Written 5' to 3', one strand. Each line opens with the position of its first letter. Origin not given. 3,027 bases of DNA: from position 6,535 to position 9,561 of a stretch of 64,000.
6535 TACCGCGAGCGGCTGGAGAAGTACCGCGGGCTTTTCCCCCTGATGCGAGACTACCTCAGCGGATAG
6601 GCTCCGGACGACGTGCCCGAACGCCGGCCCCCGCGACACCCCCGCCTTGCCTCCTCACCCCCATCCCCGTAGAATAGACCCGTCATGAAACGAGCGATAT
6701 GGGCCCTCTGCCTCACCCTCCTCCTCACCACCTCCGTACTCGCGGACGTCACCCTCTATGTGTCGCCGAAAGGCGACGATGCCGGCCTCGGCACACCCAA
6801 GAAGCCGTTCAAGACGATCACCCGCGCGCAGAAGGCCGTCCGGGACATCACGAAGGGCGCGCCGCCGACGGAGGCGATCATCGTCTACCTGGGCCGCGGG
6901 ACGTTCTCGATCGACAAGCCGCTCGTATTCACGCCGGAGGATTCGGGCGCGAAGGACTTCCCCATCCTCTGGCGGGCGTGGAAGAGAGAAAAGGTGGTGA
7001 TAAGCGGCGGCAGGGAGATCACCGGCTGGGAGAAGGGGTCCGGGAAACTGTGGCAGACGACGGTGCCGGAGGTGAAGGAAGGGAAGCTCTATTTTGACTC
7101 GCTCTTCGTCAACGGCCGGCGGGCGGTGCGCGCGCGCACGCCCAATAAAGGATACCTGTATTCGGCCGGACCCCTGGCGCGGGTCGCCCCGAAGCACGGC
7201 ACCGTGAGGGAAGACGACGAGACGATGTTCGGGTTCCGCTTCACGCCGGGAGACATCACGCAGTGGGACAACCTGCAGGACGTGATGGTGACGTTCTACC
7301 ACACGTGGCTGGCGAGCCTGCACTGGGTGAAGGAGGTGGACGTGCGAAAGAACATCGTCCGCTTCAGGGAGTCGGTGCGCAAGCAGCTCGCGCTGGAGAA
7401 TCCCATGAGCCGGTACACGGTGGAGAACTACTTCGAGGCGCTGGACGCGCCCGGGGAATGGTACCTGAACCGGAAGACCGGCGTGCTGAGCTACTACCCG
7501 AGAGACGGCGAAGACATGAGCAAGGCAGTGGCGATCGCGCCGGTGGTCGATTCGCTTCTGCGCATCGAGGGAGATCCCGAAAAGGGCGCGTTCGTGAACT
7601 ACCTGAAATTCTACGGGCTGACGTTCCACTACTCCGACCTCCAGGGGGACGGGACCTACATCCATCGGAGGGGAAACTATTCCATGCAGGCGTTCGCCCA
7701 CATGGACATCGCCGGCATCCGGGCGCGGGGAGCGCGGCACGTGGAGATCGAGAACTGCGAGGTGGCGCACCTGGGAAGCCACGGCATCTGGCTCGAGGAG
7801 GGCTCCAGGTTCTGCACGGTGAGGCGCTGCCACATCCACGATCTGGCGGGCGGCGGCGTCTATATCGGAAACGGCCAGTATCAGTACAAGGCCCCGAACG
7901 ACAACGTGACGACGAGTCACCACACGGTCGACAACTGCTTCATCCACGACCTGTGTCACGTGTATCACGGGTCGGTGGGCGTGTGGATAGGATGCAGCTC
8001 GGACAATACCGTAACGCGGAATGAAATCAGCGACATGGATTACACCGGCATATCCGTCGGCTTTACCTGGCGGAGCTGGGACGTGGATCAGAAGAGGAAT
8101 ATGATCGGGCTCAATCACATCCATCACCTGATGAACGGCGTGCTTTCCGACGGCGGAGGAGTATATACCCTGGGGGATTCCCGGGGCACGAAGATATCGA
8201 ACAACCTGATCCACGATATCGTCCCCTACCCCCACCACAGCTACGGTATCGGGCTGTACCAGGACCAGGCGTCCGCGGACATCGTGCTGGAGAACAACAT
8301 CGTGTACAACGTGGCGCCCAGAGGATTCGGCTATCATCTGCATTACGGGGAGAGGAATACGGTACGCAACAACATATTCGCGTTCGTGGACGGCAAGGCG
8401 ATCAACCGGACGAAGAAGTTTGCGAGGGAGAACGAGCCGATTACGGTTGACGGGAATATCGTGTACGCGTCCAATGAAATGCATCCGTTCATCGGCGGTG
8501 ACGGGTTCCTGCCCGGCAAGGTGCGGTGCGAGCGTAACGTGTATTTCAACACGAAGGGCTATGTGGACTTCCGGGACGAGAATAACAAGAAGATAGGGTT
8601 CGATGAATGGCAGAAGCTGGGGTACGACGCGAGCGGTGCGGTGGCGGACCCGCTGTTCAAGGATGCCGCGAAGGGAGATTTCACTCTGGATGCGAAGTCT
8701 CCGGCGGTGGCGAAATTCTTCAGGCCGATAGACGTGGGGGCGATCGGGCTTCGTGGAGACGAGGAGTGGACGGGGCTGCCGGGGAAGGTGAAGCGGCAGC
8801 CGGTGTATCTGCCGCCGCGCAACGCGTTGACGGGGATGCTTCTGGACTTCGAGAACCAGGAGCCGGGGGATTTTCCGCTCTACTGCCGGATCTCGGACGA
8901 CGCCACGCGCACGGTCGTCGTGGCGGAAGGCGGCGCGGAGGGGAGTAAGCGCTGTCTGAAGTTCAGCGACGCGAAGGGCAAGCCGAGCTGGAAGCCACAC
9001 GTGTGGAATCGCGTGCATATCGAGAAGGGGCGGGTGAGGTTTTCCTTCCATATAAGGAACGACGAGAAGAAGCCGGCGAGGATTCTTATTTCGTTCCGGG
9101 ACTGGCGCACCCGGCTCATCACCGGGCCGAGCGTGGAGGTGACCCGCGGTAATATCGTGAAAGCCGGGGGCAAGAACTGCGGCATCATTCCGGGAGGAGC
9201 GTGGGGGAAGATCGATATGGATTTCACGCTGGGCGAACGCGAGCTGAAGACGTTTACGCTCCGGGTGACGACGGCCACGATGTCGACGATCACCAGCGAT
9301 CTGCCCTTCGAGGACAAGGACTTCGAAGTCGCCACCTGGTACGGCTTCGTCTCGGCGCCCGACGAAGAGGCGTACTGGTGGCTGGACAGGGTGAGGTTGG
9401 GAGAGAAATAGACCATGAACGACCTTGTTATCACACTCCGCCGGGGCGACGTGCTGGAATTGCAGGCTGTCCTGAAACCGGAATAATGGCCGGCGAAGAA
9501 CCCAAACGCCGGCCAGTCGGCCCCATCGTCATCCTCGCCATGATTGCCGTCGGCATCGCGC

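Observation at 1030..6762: A promoter plus start codon plus signal-peptide cassette (R2) is present three times, once in front of each transcription unit of the first 9 kb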

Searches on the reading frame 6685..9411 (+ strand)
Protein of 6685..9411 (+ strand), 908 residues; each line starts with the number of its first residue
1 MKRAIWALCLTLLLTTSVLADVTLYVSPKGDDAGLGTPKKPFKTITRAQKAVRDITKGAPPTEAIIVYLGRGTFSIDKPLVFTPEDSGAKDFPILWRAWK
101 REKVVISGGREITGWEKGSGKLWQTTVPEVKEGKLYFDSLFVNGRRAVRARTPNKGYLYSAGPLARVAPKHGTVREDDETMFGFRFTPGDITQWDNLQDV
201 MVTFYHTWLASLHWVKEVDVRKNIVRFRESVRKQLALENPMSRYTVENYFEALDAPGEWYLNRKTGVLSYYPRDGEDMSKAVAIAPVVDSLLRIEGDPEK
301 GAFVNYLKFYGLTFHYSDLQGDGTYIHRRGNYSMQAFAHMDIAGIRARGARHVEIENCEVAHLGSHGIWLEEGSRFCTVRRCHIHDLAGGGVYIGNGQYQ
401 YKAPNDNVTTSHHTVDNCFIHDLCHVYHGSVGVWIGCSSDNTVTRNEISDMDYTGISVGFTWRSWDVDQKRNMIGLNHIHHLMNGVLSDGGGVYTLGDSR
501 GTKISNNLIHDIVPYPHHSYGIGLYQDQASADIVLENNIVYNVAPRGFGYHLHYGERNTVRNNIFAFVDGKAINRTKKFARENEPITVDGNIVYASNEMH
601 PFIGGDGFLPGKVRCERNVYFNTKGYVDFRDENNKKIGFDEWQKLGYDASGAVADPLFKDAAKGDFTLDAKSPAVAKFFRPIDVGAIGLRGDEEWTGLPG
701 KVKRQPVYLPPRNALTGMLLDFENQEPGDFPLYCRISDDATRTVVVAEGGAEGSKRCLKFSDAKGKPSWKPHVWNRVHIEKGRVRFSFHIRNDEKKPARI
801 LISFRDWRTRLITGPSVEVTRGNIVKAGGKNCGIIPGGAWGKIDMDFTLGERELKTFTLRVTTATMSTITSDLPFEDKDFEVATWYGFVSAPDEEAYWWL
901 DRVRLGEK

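Call 8: search_protein_families(library=pfam, proteins=[window:6685-9411:+], max_evalue=0.01)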
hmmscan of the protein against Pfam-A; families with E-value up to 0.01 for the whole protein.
window:6685-9411:+ (908 aa): 5 families
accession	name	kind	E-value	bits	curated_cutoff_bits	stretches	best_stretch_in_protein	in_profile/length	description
PF13229.12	Beta_helix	-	3.6e-22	79.1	25.9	2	409-566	6-135/158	Right handed beta helix region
PF05048.19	NosD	-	6.5e-11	42.5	23.6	2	410-565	46-169/212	Periplasmic copper-binding protein (NosD)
PF21231.2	GH141_M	-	5e-10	39.9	27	2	238-273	121-156/156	GH141 insertion domain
PF17161.10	DUF5123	-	1.4e-06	29.9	35.1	1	558-674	6-104/113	Domain of unknown function (DUF5123)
PF07602.17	DUF1565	-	7.6e-05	22.6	20.3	0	29-53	2-26/257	Protein of unknown function (DUF1565)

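Call 21: find_homologous_proteins(query=window:6685-9411:+, max_evalue=0.00001)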
Query window:6685-9411:+ (908 aa): 2276 proteins with E <= 0.00001 among 8000 candidates; the best 120 are listed.
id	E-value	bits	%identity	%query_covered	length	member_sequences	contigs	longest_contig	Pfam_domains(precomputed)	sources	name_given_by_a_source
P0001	0.0e+0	1683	78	99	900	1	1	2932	PF13229.13,PF07602.18,PF21231.3,PF22842.4,PF05048.20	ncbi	-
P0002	1.9e-209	716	41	99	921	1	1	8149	PF13229.13,PF21231.3,PF22842.4,PF05048.20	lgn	-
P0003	2.1e-205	703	41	98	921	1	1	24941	PF13229.13,PF21231.3,PF22842.4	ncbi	-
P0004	8.2e-202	691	40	99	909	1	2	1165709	PF13229.13,PF21231.3,PF22842.4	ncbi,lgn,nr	ncbi:MAG: right-handed parallel beta-helix repeat-containing protein [Kiritimatiellae bacterium]|nr:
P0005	3.6e-201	689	42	97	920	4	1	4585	PF13229.13,PF21231.3,PF22842.4,PF05048.20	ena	-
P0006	8.4e-201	687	41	97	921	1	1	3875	PF13229.13,PF21231.3,PF22842.4,PF05048.20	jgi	jgi:hypothetical protein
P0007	5.4e-199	681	40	97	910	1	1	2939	PF13229.13,PF21231.3,PF22842.4,PF17161.11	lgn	-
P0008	1.7e-198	680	39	99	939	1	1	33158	PF13229.13,PF21231.3,PF22842.4,PF05048.20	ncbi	-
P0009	2.8e-197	676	40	99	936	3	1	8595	PF13229.13,PF22842.4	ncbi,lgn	-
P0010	4.7e-197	675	39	99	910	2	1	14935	PF13229.13,PF21231.3,PF22842.4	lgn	-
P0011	8.4e-197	674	40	99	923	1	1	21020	PF13229.13,PF21231.3,PF22842.4,PF05048.20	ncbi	-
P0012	2.3e-196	673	42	93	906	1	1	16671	PF13229.13,PF21231.3,PF22842.4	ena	-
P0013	1.2e-195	670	40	99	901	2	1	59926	PF13229.13,PF21231.3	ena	-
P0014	1.6e-195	670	40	99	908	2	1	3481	PF13229.13,PF21231.3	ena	-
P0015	2.0e-195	670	39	100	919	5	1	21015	PF13229.13,PF21231.3,PF22842.4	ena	-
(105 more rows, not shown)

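Call 23: find_encoding_contigs(protein=P0001, flank=10000)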
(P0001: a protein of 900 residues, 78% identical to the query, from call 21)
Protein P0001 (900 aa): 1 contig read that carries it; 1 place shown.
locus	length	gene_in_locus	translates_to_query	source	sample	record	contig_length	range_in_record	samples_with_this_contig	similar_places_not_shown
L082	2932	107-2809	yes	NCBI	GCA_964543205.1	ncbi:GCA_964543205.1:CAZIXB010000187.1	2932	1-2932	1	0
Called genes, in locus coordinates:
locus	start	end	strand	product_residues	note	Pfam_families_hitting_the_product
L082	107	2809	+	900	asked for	PF07602:DUF1565 (faint), PF22842:Pel9A-like_beta_helix, PF21231:GH141_M (faint), PF13229:Beta_helix, PF05048:NosD, PF13229:Beta_helix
